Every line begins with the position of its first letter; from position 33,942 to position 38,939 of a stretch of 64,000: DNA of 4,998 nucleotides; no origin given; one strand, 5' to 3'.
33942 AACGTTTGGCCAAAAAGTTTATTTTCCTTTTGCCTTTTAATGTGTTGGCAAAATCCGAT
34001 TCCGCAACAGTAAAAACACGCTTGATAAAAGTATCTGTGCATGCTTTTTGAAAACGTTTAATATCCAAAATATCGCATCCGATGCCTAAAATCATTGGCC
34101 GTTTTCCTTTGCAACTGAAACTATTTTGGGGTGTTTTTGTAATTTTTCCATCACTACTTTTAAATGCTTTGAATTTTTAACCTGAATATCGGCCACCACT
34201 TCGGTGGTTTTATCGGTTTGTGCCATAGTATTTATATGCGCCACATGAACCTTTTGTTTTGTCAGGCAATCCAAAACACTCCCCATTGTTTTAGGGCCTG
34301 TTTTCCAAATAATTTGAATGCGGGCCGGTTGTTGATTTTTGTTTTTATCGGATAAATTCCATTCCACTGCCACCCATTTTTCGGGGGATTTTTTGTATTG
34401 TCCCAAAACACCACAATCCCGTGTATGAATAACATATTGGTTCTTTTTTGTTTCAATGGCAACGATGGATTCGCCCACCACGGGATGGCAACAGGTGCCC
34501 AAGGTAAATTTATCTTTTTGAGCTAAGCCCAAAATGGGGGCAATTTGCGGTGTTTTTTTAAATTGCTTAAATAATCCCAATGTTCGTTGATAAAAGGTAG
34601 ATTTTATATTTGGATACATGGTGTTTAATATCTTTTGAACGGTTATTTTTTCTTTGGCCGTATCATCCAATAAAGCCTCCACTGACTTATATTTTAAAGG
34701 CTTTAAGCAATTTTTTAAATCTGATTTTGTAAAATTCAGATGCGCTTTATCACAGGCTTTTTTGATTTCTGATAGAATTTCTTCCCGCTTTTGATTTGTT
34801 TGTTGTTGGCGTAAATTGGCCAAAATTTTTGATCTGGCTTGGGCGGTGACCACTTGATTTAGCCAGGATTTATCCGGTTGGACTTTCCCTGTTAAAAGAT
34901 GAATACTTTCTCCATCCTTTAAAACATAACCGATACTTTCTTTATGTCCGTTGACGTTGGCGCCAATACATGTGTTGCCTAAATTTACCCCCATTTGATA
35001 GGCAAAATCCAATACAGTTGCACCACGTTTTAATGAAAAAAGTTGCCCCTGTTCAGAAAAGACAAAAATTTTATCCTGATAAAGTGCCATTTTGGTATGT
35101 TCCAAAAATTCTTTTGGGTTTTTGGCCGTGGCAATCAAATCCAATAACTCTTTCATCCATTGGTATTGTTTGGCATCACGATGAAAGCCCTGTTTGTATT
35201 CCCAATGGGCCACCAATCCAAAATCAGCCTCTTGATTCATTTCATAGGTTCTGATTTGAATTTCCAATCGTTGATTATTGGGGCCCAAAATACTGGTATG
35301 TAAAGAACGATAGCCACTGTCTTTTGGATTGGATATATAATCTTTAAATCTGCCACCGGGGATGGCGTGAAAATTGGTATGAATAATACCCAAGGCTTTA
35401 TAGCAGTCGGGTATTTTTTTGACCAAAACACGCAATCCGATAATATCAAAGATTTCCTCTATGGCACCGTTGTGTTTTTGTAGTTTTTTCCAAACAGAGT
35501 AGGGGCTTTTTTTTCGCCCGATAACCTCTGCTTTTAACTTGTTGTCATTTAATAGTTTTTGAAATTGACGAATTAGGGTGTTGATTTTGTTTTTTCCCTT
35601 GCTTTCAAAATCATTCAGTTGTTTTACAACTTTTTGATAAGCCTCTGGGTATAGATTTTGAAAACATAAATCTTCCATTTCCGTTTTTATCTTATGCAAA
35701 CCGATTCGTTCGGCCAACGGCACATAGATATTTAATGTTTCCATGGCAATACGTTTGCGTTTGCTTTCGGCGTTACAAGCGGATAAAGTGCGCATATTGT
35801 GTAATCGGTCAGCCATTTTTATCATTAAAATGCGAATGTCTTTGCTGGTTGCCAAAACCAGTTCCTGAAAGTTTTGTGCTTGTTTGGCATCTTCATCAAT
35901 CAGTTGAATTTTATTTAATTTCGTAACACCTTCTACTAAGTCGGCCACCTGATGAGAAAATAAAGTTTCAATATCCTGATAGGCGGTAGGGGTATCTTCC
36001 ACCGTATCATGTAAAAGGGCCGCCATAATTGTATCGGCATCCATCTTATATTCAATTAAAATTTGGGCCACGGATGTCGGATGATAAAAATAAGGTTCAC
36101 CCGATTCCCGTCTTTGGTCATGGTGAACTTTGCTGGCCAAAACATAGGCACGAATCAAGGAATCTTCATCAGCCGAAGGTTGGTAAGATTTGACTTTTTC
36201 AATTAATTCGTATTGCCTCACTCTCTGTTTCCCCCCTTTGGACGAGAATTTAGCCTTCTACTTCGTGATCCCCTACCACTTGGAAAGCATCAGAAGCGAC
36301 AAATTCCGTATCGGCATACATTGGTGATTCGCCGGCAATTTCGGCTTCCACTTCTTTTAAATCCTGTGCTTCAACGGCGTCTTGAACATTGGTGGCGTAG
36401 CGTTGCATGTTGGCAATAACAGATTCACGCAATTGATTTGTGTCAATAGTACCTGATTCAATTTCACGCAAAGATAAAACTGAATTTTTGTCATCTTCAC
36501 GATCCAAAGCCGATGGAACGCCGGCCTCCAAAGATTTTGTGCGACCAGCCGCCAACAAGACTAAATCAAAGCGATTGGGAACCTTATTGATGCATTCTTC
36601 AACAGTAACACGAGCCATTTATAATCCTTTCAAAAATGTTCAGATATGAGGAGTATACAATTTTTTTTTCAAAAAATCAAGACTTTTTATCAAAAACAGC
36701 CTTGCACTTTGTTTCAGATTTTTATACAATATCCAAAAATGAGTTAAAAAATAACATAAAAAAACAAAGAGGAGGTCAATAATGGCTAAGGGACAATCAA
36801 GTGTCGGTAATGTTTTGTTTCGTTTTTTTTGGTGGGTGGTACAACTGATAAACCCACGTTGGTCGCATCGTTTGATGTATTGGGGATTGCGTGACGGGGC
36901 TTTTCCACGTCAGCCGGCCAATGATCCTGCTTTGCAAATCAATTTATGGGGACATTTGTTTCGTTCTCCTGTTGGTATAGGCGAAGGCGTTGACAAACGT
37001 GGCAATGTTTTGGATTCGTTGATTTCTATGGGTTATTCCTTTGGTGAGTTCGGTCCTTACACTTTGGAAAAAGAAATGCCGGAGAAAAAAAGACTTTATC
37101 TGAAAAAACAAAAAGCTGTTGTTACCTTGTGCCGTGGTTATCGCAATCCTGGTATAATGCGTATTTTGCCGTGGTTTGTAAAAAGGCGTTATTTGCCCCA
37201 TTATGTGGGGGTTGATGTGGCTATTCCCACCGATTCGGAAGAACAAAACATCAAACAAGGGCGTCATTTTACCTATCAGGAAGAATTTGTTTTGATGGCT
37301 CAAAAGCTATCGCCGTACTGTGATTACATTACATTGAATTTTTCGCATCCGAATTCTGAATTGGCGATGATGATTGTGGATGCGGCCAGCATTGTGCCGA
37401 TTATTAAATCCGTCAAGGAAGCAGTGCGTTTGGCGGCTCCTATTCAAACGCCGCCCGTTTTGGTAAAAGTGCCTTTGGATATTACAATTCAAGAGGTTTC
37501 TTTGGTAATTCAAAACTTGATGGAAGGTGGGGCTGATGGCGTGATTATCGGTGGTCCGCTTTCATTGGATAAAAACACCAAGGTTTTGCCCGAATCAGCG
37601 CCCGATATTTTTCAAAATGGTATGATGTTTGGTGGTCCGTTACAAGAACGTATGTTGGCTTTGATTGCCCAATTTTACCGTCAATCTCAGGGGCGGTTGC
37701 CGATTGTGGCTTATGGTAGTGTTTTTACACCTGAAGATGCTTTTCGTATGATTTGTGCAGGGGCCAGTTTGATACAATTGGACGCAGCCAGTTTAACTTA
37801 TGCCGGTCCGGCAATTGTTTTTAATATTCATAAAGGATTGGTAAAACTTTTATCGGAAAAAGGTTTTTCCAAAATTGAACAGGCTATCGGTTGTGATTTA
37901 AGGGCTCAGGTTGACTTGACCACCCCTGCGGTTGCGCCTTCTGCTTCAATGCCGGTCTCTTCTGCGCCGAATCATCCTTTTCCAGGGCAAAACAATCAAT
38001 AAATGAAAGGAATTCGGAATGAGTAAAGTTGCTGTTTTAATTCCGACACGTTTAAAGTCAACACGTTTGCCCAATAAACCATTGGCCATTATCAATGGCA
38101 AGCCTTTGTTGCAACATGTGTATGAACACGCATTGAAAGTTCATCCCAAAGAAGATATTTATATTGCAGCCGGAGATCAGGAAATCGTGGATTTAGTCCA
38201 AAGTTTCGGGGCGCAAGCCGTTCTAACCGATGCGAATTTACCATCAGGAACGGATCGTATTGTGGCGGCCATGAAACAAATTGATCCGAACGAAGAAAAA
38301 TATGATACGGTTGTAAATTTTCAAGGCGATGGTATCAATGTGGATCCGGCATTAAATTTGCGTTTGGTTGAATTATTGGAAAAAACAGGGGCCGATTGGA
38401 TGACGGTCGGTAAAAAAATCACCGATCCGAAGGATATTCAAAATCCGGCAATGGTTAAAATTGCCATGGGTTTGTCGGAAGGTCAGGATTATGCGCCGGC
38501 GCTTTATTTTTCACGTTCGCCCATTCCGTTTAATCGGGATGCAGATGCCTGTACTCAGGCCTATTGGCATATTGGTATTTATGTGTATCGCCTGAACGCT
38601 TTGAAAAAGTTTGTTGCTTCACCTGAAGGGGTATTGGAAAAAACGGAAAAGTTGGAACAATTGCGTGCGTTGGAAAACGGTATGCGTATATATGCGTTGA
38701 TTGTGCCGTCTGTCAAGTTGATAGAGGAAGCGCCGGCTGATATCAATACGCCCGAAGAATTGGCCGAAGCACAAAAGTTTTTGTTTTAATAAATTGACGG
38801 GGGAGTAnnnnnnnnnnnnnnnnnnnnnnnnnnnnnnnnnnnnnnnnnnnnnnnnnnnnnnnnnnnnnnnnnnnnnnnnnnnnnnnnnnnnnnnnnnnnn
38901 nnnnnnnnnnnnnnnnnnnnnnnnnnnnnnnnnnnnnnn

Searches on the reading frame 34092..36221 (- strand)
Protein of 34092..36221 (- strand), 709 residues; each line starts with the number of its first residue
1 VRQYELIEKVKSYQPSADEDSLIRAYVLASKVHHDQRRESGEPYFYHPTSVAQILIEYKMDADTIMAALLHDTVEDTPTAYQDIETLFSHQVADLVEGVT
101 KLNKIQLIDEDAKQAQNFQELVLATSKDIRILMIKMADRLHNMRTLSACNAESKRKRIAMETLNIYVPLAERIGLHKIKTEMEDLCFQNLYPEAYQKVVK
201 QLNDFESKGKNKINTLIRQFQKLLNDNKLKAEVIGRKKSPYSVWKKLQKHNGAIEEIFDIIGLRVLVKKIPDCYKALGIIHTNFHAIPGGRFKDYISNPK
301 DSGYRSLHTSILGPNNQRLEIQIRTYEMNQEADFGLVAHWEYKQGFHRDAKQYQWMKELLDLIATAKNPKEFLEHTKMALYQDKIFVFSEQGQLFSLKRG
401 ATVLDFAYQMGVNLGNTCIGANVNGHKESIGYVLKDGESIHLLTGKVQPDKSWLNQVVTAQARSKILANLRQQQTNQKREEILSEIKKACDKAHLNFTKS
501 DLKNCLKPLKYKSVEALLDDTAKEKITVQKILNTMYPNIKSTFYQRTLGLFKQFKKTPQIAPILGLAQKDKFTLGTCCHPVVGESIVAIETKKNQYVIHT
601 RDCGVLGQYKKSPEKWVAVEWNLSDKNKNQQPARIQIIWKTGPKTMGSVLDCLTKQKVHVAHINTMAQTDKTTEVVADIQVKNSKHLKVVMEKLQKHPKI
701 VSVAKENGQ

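Call 31: search_protein_families(library=pfam, proteins=[window:34092-36221:-], max_evalue=0.001)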
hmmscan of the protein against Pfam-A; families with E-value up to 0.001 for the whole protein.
window:34092-36221:- (709 aa): 6 families
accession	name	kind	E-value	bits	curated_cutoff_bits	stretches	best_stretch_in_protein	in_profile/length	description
PF13328.12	HD_4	-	1.5e-45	155.2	27.2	1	25-175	1-155/156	HD domain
PF04607.23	RelA_SpoT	-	5.1e-38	130.3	27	1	235-345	1-111/113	Region found in RelA / SpoT proteins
PF02824.27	TGS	-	1.2e-12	48.1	22.2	1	385-444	1-60/60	TGS domain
PF13291.12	ACT_4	-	1.2e-11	45.6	27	1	629-703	3-78/80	ACT domain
PF01966.28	HD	-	7e-09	36.4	22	1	44-143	1-116/116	HD domain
PF19296.4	RelA_AH_RIS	-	7.6e-08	33.1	23.8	1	457-542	4-89/185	RelA/SpoT, AH and RIS domains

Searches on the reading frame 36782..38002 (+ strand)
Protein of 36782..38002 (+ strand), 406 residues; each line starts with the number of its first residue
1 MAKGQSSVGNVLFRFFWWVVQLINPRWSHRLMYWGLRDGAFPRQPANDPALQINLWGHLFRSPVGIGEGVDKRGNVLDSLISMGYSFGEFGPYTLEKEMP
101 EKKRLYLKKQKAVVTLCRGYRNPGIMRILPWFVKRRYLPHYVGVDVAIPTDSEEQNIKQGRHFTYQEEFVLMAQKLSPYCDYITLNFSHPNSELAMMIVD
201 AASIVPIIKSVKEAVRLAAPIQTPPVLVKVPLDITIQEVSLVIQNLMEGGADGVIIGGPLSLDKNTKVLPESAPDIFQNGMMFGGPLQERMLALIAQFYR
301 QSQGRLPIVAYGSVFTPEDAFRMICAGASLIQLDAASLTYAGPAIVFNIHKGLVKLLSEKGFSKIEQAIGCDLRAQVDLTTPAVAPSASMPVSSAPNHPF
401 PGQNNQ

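Call 32: search_protein_families(library=pfam, proteins=[window:36782-38002:+], max_evalue=0.001)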
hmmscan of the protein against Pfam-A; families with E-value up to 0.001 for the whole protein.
window:36782-38002:+ (406 aa): 1 family
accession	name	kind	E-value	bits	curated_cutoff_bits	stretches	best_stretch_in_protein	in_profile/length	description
PF01180.27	DHO_dh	-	1.7e-32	113.2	27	1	51-357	2-291/291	Dihydroorotate dehydrogenase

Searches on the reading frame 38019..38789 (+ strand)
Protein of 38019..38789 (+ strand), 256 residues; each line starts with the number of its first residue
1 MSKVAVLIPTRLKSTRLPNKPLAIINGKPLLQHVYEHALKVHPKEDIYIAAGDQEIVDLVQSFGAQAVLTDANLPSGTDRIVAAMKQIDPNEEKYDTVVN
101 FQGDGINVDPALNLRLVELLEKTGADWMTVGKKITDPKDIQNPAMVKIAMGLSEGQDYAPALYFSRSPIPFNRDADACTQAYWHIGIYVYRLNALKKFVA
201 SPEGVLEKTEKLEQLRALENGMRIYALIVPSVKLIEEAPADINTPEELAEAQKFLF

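Call 32: search_protein_families(library=pfam, proteins=[window:38019-38789:+], max_evalue=0.001)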
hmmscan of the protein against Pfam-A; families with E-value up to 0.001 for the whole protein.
window:38019-38789:+ (256 aa): 2 families
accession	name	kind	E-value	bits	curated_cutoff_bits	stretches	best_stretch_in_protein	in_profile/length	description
PF02348.25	CTP_transf_3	-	4.6e-46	157.8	22.6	1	5-224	1-217/217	Cytidylyltransferase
PF12804.13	NTP_transf_3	-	2.5e-08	34.7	27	1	13-130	13-121/160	MobA-like NTP transferase domain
